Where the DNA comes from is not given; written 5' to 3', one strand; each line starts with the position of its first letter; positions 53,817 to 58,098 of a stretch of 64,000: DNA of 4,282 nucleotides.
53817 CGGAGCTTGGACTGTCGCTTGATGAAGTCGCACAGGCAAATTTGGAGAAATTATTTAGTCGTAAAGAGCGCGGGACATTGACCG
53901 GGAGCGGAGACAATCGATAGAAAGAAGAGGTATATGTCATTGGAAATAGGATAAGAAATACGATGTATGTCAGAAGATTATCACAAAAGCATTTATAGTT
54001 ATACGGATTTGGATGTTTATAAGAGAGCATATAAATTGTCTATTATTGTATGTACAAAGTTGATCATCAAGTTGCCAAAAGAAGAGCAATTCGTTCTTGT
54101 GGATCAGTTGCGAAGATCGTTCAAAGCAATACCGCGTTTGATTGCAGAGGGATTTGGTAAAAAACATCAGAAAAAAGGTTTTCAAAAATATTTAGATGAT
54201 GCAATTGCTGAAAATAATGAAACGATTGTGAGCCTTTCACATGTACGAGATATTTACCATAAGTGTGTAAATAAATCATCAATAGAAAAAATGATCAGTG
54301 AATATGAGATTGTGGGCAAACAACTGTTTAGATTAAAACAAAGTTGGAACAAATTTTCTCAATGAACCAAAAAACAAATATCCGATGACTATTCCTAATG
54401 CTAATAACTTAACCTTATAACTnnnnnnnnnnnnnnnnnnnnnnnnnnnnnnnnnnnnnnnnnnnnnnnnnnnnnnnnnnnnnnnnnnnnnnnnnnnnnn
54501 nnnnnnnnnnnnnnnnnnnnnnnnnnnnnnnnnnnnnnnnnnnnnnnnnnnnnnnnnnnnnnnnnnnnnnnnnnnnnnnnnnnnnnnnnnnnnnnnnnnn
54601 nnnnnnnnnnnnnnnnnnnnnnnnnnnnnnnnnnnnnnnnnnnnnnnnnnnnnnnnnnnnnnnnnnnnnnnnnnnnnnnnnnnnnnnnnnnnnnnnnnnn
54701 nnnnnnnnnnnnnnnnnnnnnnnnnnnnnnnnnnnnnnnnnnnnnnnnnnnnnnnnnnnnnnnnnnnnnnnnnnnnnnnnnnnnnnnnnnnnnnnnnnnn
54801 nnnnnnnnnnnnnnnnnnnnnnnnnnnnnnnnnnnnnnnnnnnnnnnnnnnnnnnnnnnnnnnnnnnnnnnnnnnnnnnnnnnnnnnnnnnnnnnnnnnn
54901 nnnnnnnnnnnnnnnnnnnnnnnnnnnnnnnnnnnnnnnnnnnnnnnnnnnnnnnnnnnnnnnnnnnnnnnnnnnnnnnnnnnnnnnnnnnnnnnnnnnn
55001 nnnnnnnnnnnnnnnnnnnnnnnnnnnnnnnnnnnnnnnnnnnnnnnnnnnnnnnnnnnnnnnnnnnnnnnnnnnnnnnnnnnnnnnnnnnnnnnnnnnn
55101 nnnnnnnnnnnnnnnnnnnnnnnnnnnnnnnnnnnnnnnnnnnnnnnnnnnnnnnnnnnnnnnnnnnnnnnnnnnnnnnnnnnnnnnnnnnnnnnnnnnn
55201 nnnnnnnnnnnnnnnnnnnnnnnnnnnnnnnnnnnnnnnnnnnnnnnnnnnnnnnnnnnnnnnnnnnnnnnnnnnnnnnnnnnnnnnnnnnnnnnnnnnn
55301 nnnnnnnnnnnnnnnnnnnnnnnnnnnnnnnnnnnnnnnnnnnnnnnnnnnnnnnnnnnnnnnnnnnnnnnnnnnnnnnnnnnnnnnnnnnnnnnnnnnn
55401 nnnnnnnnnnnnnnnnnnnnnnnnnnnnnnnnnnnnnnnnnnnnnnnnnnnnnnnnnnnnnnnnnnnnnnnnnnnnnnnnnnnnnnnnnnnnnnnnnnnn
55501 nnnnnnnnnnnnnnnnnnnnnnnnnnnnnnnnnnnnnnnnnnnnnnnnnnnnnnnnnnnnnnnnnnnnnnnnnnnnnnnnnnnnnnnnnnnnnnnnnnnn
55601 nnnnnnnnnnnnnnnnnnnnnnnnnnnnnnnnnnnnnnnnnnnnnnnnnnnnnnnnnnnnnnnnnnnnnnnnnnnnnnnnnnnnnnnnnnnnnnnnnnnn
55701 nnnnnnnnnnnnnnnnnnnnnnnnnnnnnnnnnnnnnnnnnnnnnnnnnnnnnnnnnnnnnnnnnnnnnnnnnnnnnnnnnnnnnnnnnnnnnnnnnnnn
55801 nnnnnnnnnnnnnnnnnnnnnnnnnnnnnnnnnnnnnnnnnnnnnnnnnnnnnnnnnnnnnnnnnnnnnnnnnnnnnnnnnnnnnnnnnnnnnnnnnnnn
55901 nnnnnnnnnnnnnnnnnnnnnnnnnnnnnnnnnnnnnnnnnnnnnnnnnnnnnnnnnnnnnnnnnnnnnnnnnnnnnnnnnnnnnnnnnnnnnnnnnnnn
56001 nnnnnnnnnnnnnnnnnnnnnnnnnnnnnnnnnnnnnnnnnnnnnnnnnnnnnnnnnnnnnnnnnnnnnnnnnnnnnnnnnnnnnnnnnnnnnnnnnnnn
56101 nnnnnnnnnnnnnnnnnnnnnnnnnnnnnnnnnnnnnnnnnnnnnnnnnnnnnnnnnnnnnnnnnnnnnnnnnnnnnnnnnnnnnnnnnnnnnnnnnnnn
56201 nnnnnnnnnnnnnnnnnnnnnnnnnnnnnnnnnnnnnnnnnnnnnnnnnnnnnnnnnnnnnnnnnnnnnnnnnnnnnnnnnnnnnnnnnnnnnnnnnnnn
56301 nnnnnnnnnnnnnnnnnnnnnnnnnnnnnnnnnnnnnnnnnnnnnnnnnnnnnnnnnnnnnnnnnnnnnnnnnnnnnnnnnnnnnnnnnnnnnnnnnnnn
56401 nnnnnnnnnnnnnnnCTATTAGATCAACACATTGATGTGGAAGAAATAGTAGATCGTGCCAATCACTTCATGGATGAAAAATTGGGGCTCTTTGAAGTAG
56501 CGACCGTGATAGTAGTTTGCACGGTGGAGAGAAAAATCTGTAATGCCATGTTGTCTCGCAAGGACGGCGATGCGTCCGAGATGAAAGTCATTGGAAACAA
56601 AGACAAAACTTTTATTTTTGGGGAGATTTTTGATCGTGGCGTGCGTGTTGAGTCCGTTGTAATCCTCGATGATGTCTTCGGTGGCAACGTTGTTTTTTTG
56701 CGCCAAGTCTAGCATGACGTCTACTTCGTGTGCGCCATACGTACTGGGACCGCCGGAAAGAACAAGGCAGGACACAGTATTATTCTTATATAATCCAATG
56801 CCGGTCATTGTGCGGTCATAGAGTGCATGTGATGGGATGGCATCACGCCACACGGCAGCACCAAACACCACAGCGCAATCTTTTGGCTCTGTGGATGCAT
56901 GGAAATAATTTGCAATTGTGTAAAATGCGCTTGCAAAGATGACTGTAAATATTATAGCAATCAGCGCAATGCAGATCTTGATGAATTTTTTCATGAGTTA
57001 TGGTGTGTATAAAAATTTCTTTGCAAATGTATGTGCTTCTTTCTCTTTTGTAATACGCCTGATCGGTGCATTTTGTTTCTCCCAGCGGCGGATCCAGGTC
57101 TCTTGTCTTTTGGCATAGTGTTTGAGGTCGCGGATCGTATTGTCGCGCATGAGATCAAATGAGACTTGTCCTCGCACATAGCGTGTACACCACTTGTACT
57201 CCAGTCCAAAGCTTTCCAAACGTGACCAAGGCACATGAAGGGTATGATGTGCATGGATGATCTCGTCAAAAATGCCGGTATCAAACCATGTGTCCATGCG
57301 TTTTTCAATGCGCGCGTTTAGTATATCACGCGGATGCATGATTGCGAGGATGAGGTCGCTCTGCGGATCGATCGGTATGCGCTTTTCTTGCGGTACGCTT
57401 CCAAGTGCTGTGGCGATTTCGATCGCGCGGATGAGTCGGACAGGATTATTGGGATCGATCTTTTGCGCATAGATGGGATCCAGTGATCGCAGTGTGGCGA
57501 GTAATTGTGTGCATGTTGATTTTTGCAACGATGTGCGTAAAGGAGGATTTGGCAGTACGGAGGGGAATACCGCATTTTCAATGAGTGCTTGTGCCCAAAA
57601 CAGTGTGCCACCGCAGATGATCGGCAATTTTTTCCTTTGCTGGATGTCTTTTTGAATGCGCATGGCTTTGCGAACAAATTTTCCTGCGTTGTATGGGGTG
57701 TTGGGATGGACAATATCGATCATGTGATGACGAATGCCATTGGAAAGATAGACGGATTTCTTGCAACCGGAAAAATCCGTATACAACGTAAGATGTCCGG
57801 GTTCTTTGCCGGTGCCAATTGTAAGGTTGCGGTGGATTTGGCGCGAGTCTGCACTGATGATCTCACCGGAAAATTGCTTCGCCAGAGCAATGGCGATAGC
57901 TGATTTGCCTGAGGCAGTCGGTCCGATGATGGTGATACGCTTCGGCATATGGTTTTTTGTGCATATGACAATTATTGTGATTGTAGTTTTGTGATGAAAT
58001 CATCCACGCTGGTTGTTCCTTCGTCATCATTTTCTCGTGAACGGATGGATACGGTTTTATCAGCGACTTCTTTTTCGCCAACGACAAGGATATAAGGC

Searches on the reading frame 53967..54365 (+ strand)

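Call 64: search_protein_families(library=pfam, proteins=[window:53967-54365:+])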
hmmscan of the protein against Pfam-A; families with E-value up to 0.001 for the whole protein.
window:53967-54365:+ (132 aa): 1 family
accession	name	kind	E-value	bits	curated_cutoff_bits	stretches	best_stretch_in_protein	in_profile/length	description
PF05635.17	23S_rRNA_IVP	-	6.6e-19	68.5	33.8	1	14-120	2-104/106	23S rRNA-intervening sequence protein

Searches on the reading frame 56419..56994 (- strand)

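Call 64: search_protein_families(library=pfam, proteins=[window:56419-56994:-])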
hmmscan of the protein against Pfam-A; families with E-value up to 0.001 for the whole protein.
window:56419-56994:- (191 aa): 1 family
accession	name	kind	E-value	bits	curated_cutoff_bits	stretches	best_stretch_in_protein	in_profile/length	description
PF02698.23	DUF218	-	1.9e-16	60.6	27.6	1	39-179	1-133/133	DUF218 domain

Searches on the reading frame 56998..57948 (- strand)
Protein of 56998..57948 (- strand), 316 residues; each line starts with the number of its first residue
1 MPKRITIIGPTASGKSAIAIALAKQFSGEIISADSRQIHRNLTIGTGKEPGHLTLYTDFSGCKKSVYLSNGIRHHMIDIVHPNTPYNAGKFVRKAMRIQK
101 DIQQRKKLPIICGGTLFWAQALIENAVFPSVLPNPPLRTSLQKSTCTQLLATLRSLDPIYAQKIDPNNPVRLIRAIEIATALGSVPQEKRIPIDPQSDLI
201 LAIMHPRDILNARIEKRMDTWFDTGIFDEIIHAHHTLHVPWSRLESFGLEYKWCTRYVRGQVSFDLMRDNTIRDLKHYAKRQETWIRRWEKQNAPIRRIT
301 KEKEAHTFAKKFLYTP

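Call 64: search_protein_families(library=pfam, proteins=[window:56998-57948:-])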
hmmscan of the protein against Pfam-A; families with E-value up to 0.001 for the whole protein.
window:56998-57948:- (316 aa): 2 families
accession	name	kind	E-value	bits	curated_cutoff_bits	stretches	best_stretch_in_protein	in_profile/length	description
PF01715.23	IPPT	-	3.5e-51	174.7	23.6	1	54-288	18-242/243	IPP transferase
PF01745.22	IPT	-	3.6e-06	27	20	1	6-48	5-47/233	Isopentenyl transferase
